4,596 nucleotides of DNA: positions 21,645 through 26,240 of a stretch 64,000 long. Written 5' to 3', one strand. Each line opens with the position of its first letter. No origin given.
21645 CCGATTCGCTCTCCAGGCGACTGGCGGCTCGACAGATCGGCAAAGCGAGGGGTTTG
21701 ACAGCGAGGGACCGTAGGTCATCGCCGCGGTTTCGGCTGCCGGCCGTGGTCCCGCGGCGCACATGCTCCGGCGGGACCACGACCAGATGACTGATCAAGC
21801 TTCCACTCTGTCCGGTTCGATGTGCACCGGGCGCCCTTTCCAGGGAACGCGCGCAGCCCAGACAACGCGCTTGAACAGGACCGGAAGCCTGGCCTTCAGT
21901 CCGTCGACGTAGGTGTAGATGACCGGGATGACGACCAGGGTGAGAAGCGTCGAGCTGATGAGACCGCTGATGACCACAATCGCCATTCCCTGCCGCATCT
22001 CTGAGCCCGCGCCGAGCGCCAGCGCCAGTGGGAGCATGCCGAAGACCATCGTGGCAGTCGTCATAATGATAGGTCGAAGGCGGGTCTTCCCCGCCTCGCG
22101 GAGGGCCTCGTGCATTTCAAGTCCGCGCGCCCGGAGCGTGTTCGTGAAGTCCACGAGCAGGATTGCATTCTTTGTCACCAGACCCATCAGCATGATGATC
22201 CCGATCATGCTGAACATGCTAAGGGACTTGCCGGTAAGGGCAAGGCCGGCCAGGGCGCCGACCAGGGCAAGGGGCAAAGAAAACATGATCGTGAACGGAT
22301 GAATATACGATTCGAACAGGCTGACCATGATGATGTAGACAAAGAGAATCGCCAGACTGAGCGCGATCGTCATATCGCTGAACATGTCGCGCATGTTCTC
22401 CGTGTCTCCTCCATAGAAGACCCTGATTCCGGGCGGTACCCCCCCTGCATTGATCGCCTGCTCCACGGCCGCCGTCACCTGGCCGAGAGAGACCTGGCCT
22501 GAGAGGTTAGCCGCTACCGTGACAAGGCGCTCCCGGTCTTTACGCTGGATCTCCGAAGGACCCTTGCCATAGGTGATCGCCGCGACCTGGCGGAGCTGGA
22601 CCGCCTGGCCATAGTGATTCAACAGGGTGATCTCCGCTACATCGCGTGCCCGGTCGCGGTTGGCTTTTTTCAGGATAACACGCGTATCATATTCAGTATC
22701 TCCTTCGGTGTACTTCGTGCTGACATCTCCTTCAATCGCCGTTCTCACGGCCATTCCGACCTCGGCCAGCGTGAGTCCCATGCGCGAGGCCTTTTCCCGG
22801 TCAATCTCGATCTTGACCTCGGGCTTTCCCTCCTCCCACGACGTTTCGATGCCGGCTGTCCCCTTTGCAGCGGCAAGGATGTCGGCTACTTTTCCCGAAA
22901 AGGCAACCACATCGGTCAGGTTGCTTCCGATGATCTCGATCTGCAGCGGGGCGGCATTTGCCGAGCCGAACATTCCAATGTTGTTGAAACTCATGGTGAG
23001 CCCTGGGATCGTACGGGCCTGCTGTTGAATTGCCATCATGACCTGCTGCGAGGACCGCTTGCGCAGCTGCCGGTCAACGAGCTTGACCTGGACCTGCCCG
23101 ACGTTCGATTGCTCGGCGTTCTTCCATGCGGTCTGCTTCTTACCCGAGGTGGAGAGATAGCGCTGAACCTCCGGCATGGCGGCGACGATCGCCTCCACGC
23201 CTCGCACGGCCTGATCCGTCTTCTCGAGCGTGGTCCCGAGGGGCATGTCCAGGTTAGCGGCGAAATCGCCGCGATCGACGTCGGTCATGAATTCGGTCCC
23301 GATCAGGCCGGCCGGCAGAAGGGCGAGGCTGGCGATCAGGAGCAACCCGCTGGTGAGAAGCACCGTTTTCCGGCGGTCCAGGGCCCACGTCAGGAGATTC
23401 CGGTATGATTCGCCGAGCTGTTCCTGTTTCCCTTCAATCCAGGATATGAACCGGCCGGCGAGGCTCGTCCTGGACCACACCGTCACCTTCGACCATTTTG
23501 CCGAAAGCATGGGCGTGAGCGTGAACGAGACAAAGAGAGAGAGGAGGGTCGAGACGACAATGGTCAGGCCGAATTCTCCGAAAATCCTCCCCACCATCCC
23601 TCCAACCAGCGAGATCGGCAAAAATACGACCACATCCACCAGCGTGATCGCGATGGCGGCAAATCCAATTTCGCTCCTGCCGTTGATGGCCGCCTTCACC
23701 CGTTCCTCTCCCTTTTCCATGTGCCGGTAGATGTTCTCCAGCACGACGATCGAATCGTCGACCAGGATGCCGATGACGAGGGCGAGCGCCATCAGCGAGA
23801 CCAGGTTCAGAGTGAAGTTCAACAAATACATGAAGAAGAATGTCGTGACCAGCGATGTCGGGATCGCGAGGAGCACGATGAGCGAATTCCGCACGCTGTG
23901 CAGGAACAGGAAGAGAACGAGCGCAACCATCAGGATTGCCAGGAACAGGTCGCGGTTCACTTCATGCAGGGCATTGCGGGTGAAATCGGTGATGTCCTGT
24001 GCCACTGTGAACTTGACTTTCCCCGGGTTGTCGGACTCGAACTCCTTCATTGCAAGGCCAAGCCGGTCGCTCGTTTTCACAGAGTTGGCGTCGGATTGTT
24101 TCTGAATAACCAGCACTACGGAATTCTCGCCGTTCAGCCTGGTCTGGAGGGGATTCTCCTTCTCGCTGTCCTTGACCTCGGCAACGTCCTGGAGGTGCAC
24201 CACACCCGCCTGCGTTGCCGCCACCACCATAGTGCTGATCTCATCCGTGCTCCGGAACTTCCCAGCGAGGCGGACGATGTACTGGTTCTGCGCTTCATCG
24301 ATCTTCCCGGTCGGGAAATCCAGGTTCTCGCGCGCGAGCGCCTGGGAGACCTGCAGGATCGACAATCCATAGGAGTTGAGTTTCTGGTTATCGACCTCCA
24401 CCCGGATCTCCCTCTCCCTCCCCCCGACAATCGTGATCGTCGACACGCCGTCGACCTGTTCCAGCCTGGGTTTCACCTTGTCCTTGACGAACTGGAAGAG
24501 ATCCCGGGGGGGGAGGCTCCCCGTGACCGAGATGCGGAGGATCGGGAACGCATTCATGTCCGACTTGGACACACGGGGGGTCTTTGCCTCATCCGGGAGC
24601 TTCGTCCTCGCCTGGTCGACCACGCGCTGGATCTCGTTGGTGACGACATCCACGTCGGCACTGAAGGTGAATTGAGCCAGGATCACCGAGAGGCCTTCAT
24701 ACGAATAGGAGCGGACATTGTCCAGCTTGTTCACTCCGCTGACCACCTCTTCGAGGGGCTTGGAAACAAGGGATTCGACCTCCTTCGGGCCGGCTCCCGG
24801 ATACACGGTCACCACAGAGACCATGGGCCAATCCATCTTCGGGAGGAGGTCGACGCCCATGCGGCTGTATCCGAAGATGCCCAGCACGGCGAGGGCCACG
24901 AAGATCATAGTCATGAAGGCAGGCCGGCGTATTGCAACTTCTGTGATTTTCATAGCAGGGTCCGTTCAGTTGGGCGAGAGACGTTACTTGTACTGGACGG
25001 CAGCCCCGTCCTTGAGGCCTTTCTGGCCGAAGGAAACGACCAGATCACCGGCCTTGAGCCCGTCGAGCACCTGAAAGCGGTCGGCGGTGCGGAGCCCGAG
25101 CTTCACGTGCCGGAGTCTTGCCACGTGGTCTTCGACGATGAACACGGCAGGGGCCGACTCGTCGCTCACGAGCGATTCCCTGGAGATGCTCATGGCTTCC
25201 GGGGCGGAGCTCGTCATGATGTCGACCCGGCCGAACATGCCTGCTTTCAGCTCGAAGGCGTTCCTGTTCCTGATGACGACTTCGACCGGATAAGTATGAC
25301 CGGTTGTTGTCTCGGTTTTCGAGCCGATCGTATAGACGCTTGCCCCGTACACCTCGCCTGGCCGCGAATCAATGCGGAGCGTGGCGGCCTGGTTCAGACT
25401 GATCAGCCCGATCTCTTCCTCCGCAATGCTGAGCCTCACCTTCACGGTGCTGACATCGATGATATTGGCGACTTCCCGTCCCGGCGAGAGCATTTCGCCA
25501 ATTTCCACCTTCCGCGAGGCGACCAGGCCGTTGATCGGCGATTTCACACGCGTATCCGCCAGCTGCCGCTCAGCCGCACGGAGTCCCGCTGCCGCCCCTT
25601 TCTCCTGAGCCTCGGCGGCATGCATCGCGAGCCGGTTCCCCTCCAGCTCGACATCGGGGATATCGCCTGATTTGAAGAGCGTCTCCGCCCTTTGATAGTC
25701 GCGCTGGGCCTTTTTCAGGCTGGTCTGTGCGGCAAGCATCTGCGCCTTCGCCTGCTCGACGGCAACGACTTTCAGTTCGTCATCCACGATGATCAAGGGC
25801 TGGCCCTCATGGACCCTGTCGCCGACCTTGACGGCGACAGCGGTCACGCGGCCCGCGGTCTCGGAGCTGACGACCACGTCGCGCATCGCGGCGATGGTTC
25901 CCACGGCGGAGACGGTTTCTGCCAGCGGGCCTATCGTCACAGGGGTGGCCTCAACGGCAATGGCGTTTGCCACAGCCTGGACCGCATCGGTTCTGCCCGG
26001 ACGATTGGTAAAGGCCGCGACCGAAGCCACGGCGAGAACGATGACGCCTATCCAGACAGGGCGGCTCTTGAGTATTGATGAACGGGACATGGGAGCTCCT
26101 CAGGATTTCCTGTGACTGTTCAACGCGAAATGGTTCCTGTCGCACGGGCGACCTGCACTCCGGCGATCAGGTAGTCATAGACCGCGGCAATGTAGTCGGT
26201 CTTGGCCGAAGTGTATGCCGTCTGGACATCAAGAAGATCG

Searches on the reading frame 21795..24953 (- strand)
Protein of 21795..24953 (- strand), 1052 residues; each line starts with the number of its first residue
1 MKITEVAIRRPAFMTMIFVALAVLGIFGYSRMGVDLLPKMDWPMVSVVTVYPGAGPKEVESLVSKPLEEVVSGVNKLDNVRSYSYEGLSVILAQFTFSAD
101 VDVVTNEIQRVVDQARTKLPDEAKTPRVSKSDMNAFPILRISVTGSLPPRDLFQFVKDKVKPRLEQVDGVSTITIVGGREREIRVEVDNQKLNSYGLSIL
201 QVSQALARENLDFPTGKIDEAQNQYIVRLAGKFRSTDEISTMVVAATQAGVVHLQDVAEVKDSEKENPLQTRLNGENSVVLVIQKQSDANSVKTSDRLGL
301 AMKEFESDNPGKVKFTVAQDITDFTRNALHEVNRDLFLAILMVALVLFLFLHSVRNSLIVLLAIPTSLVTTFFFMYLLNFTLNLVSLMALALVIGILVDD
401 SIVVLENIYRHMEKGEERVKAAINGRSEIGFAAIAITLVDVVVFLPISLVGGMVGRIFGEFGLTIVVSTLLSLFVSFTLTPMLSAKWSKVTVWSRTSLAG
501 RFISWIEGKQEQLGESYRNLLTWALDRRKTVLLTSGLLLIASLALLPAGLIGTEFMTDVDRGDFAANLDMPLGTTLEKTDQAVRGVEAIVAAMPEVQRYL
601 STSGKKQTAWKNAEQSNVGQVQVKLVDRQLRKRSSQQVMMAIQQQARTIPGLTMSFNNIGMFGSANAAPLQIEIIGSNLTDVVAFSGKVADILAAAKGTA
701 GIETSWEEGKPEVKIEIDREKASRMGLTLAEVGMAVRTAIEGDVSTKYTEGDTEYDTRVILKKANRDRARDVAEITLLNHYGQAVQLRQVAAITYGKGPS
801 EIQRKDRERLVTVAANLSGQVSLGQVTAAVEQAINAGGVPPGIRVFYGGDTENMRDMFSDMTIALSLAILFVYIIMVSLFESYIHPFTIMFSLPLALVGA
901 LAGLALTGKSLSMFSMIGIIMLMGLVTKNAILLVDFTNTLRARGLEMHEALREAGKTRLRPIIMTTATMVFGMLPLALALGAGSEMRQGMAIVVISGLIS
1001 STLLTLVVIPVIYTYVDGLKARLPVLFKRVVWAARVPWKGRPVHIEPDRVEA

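Call 61: search_protein_families(library=pfam, proteins=[window:21795-24953:-], max_evalue=0.0001)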
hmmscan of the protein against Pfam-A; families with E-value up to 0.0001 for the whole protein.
window:21795-24953:- (1052 aa): 3 families
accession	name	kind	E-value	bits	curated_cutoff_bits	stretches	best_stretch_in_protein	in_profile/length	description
PF00873.25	ACR_tran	-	1.3e-269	897.6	28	1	4-1016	2-1020/1021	AcrB/AcrD/AcrF family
PF03176.21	MMPL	-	8.8e-16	58.2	20.5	2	278-494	87-308/333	MMPL family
PF02355.23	SecD_SecF_C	-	1.6e-05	24.8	20.5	0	336-480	37-183/189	Protein export membrane protein SecD/SecF, C-terminal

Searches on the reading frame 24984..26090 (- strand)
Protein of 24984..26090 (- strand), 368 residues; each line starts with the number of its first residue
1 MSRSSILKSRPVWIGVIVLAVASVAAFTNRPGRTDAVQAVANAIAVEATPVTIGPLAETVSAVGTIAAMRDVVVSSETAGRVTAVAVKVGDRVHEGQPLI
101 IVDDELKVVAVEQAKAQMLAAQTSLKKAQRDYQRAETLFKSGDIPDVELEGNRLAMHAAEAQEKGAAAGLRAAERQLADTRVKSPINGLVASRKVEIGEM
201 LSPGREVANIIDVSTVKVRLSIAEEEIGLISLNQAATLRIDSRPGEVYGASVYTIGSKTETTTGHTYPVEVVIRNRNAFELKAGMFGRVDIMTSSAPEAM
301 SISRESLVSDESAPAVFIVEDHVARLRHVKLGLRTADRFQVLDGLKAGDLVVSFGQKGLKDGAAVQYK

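Call 61: search_protein_families(library=pfam, proteins=[window:24984-26090:-], max_evalue=0.0001)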
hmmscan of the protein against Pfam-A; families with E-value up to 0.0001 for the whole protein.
window:24984-26090:- (368 aa): 4 families
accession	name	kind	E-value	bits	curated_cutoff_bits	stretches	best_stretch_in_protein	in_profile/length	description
PF16576.10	HlyD_D23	-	1.1e-23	84.1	30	1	56-286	2-213/214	Barrel-sandwich domain of CusB or HlyD membrane-fusion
PF13437.12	HlyD_3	-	1.1e-17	65.2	22.2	1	182-276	2-96/106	HlyD family secretion protein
PF13533.13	Biotin_lipoyl_2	-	2e-07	31.1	29.8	1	72-103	1-32/32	Biotin-lipoyl like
PF00364.28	Biotin_lipoyl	-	5.4e-05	23.4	22.1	0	74-101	45-72/73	Biotin-requiring enzyme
